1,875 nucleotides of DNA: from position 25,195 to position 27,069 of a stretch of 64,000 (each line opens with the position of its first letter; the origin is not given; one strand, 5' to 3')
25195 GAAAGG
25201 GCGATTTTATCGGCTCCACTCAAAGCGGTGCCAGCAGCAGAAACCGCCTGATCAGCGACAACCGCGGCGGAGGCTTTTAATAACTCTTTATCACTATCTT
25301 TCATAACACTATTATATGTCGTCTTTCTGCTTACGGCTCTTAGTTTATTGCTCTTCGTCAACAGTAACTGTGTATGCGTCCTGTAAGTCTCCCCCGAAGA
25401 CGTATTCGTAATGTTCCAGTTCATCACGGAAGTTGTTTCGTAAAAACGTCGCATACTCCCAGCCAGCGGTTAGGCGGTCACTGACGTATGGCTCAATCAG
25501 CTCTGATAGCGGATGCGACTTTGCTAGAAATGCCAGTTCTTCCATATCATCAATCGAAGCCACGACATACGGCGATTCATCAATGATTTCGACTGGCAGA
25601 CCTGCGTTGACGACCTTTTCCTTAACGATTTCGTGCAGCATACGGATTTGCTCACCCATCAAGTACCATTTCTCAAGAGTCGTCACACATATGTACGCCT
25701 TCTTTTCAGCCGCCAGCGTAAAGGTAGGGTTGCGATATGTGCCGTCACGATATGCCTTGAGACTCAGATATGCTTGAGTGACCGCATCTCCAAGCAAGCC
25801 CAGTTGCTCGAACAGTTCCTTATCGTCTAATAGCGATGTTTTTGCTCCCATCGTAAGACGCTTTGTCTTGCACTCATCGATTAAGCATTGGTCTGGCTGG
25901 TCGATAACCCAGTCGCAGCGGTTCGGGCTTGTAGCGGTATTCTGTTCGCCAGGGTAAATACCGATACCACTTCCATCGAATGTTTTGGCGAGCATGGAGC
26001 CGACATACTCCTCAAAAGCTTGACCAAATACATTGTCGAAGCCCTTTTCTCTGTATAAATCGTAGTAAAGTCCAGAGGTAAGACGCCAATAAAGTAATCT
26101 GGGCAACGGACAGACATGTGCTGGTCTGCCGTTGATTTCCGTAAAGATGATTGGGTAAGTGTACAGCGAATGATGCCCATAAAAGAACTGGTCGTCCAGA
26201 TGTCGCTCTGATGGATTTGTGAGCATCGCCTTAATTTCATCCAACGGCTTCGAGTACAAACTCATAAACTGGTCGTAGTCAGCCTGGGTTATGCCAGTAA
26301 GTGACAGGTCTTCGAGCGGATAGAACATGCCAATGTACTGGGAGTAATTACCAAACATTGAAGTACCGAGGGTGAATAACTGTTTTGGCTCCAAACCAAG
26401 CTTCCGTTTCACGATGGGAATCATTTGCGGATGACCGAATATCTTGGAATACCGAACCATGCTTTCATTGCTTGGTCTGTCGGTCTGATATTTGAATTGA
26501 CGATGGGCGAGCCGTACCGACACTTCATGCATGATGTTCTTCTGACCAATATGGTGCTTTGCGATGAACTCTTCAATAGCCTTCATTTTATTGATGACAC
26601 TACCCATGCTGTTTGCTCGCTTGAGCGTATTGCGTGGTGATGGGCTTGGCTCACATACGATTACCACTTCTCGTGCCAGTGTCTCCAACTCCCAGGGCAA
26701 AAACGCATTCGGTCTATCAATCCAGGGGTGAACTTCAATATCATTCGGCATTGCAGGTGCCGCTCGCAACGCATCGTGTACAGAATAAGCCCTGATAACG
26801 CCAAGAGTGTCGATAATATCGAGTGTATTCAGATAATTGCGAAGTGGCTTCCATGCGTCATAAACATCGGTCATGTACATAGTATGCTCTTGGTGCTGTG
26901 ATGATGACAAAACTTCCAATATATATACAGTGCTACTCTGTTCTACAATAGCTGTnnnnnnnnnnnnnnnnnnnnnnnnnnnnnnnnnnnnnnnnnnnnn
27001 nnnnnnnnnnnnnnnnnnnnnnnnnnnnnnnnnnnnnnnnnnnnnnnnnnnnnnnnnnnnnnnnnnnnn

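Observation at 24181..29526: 5.3-kb AT-rich island bounded by an 18-bp direct repeat of the tRNA-Arg 3' end, without an integrase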

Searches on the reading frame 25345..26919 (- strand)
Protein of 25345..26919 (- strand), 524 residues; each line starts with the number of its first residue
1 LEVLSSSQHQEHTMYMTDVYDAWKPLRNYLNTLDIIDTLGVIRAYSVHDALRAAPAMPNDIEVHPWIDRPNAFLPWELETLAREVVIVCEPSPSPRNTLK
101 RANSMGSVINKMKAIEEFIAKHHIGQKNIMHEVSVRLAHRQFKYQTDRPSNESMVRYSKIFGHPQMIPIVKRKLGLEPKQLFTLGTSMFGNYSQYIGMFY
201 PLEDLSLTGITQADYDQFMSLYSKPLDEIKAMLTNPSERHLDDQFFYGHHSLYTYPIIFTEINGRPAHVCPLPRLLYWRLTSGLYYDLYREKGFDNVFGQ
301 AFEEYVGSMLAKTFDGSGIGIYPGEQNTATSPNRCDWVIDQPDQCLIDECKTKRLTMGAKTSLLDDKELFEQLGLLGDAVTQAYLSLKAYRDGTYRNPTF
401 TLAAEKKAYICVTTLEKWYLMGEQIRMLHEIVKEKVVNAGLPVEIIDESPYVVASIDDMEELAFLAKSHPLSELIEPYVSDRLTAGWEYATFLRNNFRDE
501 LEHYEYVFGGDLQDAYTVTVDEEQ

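Call 7: search_protein_families(library=pfam, proteins=[window:25345-26919:-], max_evalue=0.1)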
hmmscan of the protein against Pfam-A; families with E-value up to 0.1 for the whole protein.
window:25345-26919:- (524 aa): 0 families

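Call 8: search_protein_families(library=padloc, proteins=[window:25345-26919:-], max_evalue=0.1)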
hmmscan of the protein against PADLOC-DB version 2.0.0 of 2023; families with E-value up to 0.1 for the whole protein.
window:25345-26919:- (524 aa): 0 families

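Call 12: find_encoding_contigs(protein=window:25345-26919:-, flank=10000, max_places=10)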
Protein window:25345-26919:- (524 aa): no gene with exactly this product is on record in the collection.

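Call 15: search_protein_families(library=phrogs, proteins=[window:25345-26919:-], max_evalue=0.1)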
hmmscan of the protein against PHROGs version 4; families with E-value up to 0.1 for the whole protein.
window:25345-26919:- (524 aa): 0 families

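Call 16: search_protein_families(library=ncbifam, proteins=[window:25345-26919:-], max_evalue=0.1)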
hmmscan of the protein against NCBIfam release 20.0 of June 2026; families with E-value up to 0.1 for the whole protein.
window:25345-26919:- (524 aa): 1 family
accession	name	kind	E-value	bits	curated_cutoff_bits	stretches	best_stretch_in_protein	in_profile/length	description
NF047931.1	antiphage_GapS1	subfamily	1.2e-09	37.6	320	1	127-468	84-426/455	GapS1 family protein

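Call 17: find_homologous_proteins(query=window:25345-26919:-, max_evalue=0.001)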
Query window:25345-26919:- (524 aa): 84 proteins with E <= 0.001 among 8000 candidates.
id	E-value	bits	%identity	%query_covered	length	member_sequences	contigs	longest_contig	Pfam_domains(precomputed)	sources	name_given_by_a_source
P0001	0.0e+0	1045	86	97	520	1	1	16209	-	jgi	jgi:hypothetical protein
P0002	2.2e-290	982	100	80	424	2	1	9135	-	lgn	-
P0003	8.6e-232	789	64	97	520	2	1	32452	-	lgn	-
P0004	7.4e-207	706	58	96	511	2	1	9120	-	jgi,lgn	jgi:hypothetical protein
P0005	1.7e-194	665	54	97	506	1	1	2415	-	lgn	-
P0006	1.6e-191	656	55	97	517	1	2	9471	-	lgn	-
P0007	2.3e-191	655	55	96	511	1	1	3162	-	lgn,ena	-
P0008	1.6e-190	652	54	97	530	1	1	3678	-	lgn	-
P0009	5.1e-188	644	54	96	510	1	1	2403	-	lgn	-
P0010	2.8e-174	599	52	95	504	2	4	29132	-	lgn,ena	-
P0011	3.3e-165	569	48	95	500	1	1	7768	-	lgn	-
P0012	1.4e-163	563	48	97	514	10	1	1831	-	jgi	-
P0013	9.9e-163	561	48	97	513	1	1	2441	-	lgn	-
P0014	2.1e-162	560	50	95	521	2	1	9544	-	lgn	-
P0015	1.8e-160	553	48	96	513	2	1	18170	-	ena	-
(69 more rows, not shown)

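Call 18: find_encoding_contigs(protein=P0001, flank=10000, max_places=4)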
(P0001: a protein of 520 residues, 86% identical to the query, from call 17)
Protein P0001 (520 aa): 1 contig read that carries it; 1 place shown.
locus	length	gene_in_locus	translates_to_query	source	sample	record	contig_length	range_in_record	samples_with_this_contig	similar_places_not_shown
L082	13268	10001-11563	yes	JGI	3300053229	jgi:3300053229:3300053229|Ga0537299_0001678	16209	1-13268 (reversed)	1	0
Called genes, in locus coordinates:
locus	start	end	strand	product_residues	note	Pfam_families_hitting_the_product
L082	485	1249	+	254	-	PF03372:Exo_endo_phos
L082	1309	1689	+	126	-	-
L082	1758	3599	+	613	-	PF00122:E1-E2_ATPase, PF00702:Hydrolase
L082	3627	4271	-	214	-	-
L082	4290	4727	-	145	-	PF13473:Cupredoxin_1, PF00127:Copper-bind (weak)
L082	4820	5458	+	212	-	-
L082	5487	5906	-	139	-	PF12802:MarR_2, PF01047:MarR, PF13463:HTH_27 (weak)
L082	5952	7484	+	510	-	PF07690:MFS_1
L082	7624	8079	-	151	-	PF00293:NUDIX, PF14815:NUDIX_4 (weak)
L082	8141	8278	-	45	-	-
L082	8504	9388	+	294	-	PF00892:EamA, PF05653:Mg_trans_NIPA (weak)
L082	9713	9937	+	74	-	-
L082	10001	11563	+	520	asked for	-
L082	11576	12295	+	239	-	PF09509:Hypoth_Ymh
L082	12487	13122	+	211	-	-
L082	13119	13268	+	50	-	?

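Call 19: find_encoding_contigs(protein=P0003, flank=10000, max_places=4)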
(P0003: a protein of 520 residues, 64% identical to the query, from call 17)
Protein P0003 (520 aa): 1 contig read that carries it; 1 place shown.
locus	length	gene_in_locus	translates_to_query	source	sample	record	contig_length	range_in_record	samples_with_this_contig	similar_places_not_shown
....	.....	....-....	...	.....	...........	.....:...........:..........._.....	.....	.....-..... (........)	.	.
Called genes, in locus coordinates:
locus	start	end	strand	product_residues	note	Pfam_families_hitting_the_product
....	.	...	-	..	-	?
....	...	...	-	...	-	-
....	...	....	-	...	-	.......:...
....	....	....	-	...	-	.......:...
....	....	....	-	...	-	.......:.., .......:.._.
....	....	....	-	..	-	-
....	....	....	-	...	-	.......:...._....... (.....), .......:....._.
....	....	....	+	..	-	-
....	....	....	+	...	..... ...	-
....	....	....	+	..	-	-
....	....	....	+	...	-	-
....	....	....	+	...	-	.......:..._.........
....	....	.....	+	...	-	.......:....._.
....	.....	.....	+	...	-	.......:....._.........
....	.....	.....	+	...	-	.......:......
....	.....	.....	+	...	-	-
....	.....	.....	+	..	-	-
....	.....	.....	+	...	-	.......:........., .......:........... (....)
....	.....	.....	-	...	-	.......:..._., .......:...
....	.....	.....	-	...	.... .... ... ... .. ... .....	-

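Call 33: find_related_loci(query=L082:12487-13122:+, collection=viral_contigs, flank=10000)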
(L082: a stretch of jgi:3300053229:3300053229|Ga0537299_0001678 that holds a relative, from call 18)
Query L082:12487-13122:+ (211 aa) in viral_contigs; peptide patterns used: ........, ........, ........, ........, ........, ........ (x = any residue, [..] = any of these).
3 stretches matched a pattern, but none encodes a relative of the query by tblastn (E <= 1e-3).

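Call 35: find_homologous_proteins(query=L082:12487-13122:+, max_evalue=0.001)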
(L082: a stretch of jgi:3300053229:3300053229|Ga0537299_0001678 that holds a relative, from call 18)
Query L082:12487-13122:+ (211 aa): 101 proteins with E <= 0.001 among 218 candidates.
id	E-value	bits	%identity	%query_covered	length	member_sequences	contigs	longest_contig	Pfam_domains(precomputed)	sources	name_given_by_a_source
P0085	6.8e-130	449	92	100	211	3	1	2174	-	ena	-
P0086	4.5e-128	443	91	99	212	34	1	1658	-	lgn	-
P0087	2.1e-124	431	88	99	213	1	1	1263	-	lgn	-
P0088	3.2e-115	401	83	97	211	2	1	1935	-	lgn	-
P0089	1.0e-109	383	80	100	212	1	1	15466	-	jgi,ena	-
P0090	2.5e-109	382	80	100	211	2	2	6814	-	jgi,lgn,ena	jgi:replication-associated recombination protein RarA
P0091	1.4e-106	373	76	100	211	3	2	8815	-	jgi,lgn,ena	jgi:replication-associated recombination protein RarA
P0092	2.0e-105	369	77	99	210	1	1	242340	-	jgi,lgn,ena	-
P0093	2.0e-105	369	73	100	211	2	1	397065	-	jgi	jgi:replication-associated recombination protein RarA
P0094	7.8e-104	364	76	99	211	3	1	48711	-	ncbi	-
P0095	1.0e-102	360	72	100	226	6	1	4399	-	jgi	jgi:replication-associated recombination protein RarA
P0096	2.9e-102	359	72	100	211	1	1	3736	-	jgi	jgi:replication-associated recombination protein RarA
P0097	2.1e-101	356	72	99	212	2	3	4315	-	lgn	-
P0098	3.4e-101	355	73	100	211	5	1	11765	-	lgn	-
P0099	4.3e-101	355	76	98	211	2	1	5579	-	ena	-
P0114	2.6e-94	333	70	97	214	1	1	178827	-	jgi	jgi:replication-associated recombination protein RarA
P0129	8.6e-87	308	65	99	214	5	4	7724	-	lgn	-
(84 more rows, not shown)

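Call 36: find_encoding_contigs(protein=P0092, flank=10000, max_places=2)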
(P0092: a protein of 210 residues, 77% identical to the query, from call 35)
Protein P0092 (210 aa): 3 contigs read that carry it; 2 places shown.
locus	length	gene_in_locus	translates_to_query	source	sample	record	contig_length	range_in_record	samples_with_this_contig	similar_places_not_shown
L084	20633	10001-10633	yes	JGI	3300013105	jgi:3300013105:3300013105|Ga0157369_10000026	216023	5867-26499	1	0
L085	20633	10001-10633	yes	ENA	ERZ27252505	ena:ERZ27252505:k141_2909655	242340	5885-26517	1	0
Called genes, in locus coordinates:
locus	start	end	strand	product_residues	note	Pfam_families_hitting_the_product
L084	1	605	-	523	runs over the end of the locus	-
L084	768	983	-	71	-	PF04945:YHS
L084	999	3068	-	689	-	PF00122:E1-E2_ATPase, PF00702:Hydrolase, PF08282:Hydrolase_3 (weak)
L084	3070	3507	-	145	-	PF03713:DUF305, PF13628:DUF4142, PF03713:DUF305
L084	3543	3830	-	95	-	PF02583:Trns_repr_metal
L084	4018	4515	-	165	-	-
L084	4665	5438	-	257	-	-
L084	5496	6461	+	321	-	PF18144:SMODS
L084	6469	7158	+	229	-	-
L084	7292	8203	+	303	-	PF02086:MethyltransfD12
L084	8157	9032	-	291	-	PF24739:DUF7690, PF24736:DUF7687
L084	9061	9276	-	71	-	PF13560:HTH_31, PF12844:HTH_19, PF01381:HTH_3, PF13443:HTH_26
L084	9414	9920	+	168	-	PF07553:Lipoprotein_Ltp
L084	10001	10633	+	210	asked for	-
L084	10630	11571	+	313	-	PF00589:Phage_integrase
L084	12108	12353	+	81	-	-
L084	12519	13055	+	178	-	-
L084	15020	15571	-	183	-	-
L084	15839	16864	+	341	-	PF01565:FAD_binding_4, PF02873:MurB_C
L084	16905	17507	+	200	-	-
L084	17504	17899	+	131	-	-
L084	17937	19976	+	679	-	-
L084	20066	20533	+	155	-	PF07963:N_methyl (weak)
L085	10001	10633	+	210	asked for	-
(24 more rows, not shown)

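Call 37: find_encoding_contigs(protein=P0093, flank=10000, max_places=2)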
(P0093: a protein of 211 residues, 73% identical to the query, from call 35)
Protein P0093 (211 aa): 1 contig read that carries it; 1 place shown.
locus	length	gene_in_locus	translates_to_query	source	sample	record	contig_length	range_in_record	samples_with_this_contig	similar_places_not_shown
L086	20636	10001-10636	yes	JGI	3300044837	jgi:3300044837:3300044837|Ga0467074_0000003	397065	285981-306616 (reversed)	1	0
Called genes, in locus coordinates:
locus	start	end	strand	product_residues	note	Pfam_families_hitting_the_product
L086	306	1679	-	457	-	-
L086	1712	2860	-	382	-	PF13784:Fic_N, PF02661:Fic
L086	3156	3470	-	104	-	PF01230:HIT (weak)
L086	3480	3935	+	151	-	-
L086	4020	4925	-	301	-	-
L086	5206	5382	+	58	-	-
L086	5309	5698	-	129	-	-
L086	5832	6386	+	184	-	PF00239:Resolvase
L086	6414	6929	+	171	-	PF07508:Recombinase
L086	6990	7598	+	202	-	-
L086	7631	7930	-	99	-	PF24792:DUF7701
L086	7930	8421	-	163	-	PF24838:8xMP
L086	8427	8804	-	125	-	PF08937:ThsB_TIR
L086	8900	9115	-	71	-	PF13560:HTH_31, PF12844:HTH_19, PF01381:HTH_3, PF13443:HTH_26 (weak)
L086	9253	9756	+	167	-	PF07553:Lipoprotein_Ltp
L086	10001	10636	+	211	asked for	-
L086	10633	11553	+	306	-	PF00589:Phage_integrase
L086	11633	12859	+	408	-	PF00145:DNA_methylase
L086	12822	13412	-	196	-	PF01844:HNH, PF14279:HNH_5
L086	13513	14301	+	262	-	-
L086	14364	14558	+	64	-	-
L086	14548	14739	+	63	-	-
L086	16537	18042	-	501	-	-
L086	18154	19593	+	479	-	PF00224:PK, PF02887:PK_C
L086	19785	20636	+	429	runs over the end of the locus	PF00162:PGK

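Call 43: find_encoding_contigs(protein=P0089, flank=10000, max_places=3)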
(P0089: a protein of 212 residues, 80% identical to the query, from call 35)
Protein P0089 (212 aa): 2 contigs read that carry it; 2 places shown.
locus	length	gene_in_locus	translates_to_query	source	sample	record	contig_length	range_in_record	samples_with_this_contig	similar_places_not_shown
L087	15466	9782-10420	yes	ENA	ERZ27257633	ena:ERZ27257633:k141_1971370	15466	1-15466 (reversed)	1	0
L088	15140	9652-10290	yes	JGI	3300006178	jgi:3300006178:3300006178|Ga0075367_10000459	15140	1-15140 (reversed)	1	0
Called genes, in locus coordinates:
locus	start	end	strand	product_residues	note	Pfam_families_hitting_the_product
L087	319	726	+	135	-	PF04002:RadC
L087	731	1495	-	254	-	-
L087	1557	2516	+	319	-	PF18144:SMODS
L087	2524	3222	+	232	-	-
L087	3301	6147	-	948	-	PF04851:ResIII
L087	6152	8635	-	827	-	PF01555:N6_N4_Mtase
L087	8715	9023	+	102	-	-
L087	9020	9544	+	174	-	-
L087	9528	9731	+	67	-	-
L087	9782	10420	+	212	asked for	-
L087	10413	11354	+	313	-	PF00589:Phage_integrase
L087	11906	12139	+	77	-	-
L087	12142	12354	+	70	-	-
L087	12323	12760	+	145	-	-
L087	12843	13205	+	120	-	-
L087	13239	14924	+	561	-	PF00239:Resolvase, PF07508:Recombinase (weak), PF13408:Zn_ribbon_recom (faint)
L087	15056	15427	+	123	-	PF10825:DUF2752 (weak)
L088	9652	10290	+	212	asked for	-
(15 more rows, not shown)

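Call 44: find_encoding_contigs(protein=P0094, flank=10000, max_places=3)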
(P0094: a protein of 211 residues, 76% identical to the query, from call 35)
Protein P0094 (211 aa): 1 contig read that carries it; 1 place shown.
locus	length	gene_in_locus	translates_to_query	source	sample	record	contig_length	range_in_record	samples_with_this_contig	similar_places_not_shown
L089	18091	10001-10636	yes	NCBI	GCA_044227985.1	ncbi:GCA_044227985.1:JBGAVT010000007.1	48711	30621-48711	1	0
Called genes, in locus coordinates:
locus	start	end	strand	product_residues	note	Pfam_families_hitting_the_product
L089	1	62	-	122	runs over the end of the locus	PF00072:Response_reg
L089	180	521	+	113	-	PF02675:AdoMet_dc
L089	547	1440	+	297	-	-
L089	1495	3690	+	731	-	PF00512:HisKA, PF02518:HATPase_c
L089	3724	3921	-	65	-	-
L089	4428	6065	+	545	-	-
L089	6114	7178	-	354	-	PF16289:PIN_12, PF18476:PIN_8 (faint)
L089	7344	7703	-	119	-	-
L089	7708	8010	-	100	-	PF24792:DUF7701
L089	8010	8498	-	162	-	PF24838:8xMP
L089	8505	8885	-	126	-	-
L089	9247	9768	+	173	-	-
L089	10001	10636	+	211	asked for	-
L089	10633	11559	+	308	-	PF00589:Phage_integrase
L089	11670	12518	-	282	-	-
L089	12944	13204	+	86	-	-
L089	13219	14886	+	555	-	PF00239:Resolvase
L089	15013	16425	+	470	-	PF00224:PK, PF02887:PK_C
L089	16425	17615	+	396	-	PF00162:PGK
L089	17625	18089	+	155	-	?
